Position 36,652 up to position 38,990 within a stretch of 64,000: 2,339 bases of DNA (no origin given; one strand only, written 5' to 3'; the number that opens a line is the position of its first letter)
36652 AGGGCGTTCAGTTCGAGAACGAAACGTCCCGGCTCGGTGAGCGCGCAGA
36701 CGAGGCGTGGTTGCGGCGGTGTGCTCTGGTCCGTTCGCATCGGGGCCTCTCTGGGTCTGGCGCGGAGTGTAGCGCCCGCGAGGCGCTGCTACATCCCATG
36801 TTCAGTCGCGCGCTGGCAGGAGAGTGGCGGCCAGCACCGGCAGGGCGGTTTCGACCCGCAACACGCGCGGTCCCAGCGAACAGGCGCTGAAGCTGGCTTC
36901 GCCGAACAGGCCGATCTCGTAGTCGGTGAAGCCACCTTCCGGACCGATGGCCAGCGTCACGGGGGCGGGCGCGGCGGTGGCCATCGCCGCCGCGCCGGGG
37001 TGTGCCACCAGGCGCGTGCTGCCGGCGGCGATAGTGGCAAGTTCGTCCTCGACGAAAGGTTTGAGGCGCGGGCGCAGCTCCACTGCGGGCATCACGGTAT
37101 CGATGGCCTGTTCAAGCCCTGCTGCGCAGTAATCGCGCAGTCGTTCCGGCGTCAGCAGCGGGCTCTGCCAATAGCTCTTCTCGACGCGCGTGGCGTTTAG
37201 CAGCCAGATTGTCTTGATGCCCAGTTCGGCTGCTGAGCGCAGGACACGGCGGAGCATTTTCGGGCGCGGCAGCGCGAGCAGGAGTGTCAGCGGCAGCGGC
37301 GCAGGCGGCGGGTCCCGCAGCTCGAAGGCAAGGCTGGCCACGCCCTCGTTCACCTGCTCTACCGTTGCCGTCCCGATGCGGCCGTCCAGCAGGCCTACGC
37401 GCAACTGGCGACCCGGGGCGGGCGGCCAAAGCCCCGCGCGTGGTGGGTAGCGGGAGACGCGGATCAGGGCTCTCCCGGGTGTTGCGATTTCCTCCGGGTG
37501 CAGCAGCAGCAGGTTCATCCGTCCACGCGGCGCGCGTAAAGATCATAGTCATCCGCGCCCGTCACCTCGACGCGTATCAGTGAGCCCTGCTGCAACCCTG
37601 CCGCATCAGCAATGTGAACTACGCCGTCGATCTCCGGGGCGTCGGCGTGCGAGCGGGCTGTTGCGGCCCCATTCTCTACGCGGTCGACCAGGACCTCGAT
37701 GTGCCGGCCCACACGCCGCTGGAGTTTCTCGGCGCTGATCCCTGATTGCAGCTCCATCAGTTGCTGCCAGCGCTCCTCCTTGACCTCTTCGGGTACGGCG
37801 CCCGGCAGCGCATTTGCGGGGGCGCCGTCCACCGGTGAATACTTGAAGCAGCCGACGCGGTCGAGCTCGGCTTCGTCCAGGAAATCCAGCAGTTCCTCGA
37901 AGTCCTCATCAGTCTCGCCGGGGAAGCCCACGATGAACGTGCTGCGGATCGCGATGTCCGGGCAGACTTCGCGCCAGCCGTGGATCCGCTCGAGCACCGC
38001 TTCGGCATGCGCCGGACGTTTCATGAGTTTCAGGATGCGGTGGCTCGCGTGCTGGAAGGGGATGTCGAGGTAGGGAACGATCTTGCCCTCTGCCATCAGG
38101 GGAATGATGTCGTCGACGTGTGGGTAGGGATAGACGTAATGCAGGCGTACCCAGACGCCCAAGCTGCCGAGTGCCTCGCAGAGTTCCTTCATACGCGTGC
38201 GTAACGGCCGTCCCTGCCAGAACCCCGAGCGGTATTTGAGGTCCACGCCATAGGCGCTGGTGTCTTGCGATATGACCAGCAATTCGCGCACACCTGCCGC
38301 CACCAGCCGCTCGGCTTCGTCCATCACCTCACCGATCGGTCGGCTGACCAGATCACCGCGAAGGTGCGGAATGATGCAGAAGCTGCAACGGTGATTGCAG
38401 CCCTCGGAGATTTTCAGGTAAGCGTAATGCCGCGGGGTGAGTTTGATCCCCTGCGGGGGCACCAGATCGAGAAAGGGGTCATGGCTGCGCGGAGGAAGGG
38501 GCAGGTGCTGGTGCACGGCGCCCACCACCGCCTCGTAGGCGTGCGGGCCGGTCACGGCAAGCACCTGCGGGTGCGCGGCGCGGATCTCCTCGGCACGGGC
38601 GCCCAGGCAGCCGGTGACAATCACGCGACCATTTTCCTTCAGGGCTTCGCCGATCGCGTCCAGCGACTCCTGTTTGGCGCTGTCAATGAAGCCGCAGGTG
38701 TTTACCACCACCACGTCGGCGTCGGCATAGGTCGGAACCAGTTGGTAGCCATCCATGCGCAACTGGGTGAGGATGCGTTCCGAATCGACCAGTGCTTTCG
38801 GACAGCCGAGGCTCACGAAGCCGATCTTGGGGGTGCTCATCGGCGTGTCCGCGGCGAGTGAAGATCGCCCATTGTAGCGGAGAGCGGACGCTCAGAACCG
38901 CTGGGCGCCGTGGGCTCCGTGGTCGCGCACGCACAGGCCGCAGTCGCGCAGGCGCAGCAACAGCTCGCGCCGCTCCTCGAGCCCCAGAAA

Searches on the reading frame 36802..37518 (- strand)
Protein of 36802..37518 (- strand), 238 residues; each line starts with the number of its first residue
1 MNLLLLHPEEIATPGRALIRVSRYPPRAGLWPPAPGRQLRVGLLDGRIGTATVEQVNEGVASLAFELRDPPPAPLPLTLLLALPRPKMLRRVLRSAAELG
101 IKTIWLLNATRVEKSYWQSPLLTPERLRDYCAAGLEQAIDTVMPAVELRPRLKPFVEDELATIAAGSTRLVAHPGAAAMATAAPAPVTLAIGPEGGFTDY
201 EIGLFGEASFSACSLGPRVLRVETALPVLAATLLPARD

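Call 59: search_protein_families(library=pfam, proteins=[window:36802-37518:-], max_evalue=0.00001)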
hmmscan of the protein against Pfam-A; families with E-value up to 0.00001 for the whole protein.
window:36802-37518:- (238 aa): 1 family
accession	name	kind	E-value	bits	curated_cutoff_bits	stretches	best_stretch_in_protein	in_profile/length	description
PF04452.19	Methyltrans_RNA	-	8.2e-35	120.2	23.9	1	72-233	2-164/165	RNA methyltransferase domain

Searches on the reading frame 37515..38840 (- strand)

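Call 59: search_protein_families(library=pfam, proteins=[window:37515-38840:-], max_evalue=0.00001)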
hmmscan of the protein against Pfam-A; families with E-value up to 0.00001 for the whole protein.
window:37515-38840:- (441 aa): 3 families
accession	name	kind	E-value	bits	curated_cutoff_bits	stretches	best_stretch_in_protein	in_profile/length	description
PF04055.27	Radical_SAM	-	8.5e-26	91.5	29.5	1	143-321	2-166/166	Radical SAM superfamily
PF00919.26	UPF0004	-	9.5e-21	74.1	27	1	5-97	1-97/98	Uncharacterized protein family UPF0004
PF18693.7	TRAM_2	-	7.9e-20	71.2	27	1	377-439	1-63/63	TRAM domain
